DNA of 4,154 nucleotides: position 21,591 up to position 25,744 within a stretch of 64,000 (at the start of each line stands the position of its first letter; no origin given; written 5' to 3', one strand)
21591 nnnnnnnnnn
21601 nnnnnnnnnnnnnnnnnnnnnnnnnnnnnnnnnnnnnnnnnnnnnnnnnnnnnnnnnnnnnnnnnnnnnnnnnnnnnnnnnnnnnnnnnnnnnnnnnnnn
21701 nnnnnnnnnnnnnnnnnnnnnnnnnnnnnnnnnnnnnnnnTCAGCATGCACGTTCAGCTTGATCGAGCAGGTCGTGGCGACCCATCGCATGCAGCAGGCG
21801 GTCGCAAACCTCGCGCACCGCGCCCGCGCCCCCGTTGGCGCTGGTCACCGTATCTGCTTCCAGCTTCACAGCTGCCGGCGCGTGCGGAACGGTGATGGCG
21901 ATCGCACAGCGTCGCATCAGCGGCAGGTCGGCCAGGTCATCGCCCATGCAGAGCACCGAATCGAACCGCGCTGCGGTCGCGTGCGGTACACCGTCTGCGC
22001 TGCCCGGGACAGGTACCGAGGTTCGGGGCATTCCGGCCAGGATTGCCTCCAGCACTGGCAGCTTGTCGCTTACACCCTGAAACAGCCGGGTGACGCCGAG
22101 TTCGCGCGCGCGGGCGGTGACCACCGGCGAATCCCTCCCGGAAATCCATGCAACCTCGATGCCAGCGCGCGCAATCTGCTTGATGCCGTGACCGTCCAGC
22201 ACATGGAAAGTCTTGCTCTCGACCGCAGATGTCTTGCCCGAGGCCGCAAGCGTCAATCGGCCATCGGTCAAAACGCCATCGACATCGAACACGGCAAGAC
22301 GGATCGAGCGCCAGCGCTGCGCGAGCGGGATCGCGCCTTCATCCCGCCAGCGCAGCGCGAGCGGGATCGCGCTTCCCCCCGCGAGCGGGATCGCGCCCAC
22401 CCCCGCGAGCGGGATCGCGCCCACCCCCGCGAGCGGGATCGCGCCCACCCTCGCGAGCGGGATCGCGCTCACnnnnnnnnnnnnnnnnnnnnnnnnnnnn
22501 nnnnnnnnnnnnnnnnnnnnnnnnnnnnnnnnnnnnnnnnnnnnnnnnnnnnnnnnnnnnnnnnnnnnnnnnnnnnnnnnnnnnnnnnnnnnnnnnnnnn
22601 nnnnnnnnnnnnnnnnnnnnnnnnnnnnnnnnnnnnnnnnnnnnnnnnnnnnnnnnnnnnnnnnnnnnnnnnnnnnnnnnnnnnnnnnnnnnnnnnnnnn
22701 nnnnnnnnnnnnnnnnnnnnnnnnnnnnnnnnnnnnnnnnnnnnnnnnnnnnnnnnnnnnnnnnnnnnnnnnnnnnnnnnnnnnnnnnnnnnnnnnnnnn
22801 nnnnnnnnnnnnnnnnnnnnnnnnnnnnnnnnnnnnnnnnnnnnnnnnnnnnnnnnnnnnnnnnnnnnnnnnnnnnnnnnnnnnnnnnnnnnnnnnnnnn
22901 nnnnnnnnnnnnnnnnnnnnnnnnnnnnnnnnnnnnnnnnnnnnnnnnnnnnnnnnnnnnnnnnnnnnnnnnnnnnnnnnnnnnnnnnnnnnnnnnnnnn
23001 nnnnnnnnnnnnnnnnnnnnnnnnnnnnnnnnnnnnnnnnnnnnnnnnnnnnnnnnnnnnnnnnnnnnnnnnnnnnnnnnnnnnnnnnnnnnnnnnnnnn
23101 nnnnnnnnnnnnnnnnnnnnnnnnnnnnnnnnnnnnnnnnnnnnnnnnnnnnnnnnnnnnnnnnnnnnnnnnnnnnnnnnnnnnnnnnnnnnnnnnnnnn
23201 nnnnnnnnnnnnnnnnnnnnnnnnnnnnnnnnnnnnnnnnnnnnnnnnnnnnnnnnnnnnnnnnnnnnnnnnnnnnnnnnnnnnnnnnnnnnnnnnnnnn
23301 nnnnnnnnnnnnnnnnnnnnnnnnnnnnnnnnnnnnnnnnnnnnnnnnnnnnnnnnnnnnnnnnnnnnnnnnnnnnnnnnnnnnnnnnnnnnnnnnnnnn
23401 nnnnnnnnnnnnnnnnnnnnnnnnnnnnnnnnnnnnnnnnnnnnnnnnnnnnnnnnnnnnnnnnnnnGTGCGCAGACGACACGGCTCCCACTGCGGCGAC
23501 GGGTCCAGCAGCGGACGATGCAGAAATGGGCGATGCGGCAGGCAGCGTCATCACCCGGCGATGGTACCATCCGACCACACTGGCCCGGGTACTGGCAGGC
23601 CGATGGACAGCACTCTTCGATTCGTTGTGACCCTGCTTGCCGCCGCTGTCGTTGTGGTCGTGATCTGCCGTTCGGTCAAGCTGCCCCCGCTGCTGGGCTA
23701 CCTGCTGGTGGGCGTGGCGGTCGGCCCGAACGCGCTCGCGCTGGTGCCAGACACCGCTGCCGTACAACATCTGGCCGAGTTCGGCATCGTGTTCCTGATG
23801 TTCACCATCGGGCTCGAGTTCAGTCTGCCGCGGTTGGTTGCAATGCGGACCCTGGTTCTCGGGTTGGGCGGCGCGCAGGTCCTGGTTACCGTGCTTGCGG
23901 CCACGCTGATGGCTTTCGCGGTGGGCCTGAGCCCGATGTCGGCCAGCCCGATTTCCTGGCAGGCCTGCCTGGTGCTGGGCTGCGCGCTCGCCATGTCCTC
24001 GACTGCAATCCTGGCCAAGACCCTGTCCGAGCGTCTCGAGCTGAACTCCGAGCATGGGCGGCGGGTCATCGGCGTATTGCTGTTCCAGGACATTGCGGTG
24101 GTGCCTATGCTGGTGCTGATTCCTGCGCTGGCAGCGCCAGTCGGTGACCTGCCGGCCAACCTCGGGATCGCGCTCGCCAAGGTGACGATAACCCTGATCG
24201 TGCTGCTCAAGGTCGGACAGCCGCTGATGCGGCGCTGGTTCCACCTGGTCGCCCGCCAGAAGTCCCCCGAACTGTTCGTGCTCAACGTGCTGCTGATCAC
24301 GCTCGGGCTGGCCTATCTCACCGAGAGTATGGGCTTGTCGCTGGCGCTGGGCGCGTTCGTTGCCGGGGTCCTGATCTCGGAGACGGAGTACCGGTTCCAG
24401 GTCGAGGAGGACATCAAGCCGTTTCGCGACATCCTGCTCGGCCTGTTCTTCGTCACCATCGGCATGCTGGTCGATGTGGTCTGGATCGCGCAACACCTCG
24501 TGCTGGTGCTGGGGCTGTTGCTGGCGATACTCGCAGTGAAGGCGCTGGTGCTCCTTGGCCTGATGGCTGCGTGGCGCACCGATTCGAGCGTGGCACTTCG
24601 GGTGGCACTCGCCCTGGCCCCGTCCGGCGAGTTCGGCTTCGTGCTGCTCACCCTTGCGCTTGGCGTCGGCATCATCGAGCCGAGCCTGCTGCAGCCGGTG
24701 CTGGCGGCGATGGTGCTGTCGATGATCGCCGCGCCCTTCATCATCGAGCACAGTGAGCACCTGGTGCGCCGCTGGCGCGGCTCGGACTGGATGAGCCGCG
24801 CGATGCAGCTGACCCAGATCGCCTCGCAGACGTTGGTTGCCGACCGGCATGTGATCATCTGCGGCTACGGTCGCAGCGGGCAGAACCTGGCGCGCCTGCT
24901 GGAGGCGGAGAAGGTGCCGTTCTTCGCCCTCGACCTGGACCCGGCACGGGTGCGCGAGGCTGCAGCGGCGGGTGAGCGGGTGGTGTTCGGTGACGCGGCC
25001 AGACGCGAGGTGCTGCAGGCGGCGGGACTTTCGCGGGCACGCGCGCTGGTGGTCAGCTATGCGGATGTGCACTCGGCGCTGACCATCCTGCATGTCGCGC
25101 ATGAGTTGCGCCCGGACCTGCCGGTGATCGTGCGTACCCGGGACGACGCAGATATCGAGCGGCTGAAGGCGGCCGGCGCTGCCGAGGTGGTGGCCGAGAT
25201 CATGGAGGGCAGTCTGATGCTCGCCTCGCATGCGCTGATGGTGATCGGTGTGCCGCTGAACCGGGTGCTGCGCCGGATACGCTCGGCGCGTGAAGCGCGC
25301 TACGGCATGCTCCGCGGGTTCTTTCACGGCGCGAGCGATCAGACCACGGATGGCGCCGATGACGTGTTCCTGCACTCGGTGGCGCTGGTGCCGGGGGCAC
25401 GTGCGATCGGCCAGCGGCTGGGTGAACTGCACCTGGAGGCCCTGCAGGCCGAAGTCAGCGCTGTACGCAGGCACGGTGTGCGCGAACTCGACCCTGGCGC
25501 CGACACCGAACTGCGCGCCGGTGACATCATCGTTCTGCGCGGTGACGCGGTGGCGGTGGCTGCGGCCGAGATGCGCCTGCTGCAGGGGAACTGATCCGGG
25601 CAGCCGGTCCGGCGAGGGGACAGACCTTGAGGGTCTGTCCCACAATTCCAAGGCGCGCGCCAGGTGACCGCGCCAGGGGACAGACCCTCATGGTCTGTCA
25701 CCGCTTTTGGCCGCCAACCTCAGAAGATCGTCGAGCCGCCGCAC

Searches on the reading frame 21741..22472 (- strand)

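Call 9: search_protein_families(library=pfam, proteins=[window:21741-22472:-])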
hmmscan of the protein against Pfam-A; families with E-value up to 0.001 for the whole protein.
window:21741-22472:- (243 aa): 2 families
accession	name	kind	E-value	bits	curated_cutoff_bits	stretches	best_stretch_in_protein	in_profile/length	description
PF00702.32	Hydrolase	-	0.00012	23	26.4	0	57-72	1-16/191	haloacid dehalogenase-like hydrolase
PF08282.18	Hydrolase_3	-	0.00026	21.2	20.9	0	171-215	204-248/255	haloacid dehalogenase-like hydrolase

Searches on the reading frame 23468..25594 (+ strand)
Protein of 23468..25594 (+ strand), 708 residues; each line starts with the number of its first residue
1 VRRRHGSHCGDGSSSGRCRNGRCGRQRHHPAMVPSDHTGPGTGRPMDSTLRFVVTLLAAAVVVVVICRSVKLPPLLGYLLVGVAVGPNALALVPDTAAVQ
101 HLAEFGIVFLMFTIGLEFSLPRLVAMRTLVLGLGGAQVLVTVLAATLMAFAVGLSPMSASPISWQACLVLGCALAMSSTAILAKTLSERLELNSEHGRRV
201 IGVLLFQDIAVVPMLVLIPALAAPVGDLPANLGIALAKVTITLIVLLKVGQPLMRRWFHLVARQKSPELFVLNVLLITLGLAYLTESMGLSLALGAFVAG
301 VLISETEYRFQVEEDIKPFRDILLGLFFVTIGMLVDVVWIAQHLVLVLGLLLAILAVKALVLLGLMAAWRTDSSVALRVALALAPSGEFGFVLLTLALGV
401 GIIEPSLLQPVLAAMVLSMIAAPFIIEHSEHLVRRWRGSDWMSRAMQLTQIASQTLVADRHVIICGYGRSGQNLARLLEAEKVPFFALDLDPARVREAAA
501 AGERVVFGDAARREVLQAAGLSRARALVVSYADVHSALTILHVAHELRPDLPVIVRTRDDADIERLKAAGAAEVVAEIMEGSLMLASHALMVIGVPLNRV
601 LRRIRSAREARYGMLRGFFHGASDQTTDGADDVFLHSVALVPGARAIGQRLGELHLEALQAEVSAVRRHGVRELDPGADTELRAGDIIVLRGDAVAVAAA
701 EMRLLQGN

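Call 8: search_protein_families(library=ncbifam, proteins=[window:23468-25594:+])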
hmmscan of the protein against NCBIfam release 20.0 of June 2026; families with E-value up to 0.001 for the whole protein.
window:23468-25594:+ (708 aa): 11 families
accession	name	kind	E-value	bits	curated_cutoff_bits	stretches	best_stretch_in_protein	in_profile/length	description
NF002924.0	PRK03562.1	equivalog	4.9e-114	382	752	1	49-625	6-568/623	glutathione-regulated potassium-efflux system protein KefC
NF002973.0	PRK03659.1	equivalog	7.4e-108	361.7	804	1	49-618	6-559/602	glutathione-regulated potassium-efflux system protein KefB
NF007950.1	PRK10669.1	equivalog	8.7e-73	246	700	1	53-577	11-535/547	YbaL family putative K(+) efflux transporter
TIGR00932.1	2a37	subfamily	5.2e-72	242.7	238.3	1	57-336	1-275/275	monovalent cation:proton antiporter-2 (CPA2) family protein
NF045626.1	FeTrans_MagA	equivalog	1.8e-45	155.5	700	1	56-426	15-374/386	iron transporter MagA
NF007039.0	PRK09496.3-2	equivalog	2.7e-08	33.1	293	1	458-527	227-298/446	Trk system potassium transporter TrkA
NF007828.0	PRK10537.1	equivalog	1.9e-06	27.1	425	1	455-586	246-375/403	voltage-gated potassium channel protein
NF007031.0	PRK09496.1-2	equivalog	3.2e-06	26.4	289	1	461-558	2-100/458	Trk system potassium transporter TrkA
NF007032.0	PRK09496.1-4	equivalog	3.2e-06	26.3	309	1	462-560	3-102/457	Trk system potassium transporter TrkA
NF007034.0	PRK09496.2-1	subfamily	3.8e-06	26.1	344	1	461-599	2-139/445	Trk system potassium transporter TrkA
NF007042.0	PRK09496.3-5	equivalog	6e-06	25.2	467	1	461-564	2-106/466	Trk system potassium transporter TrkA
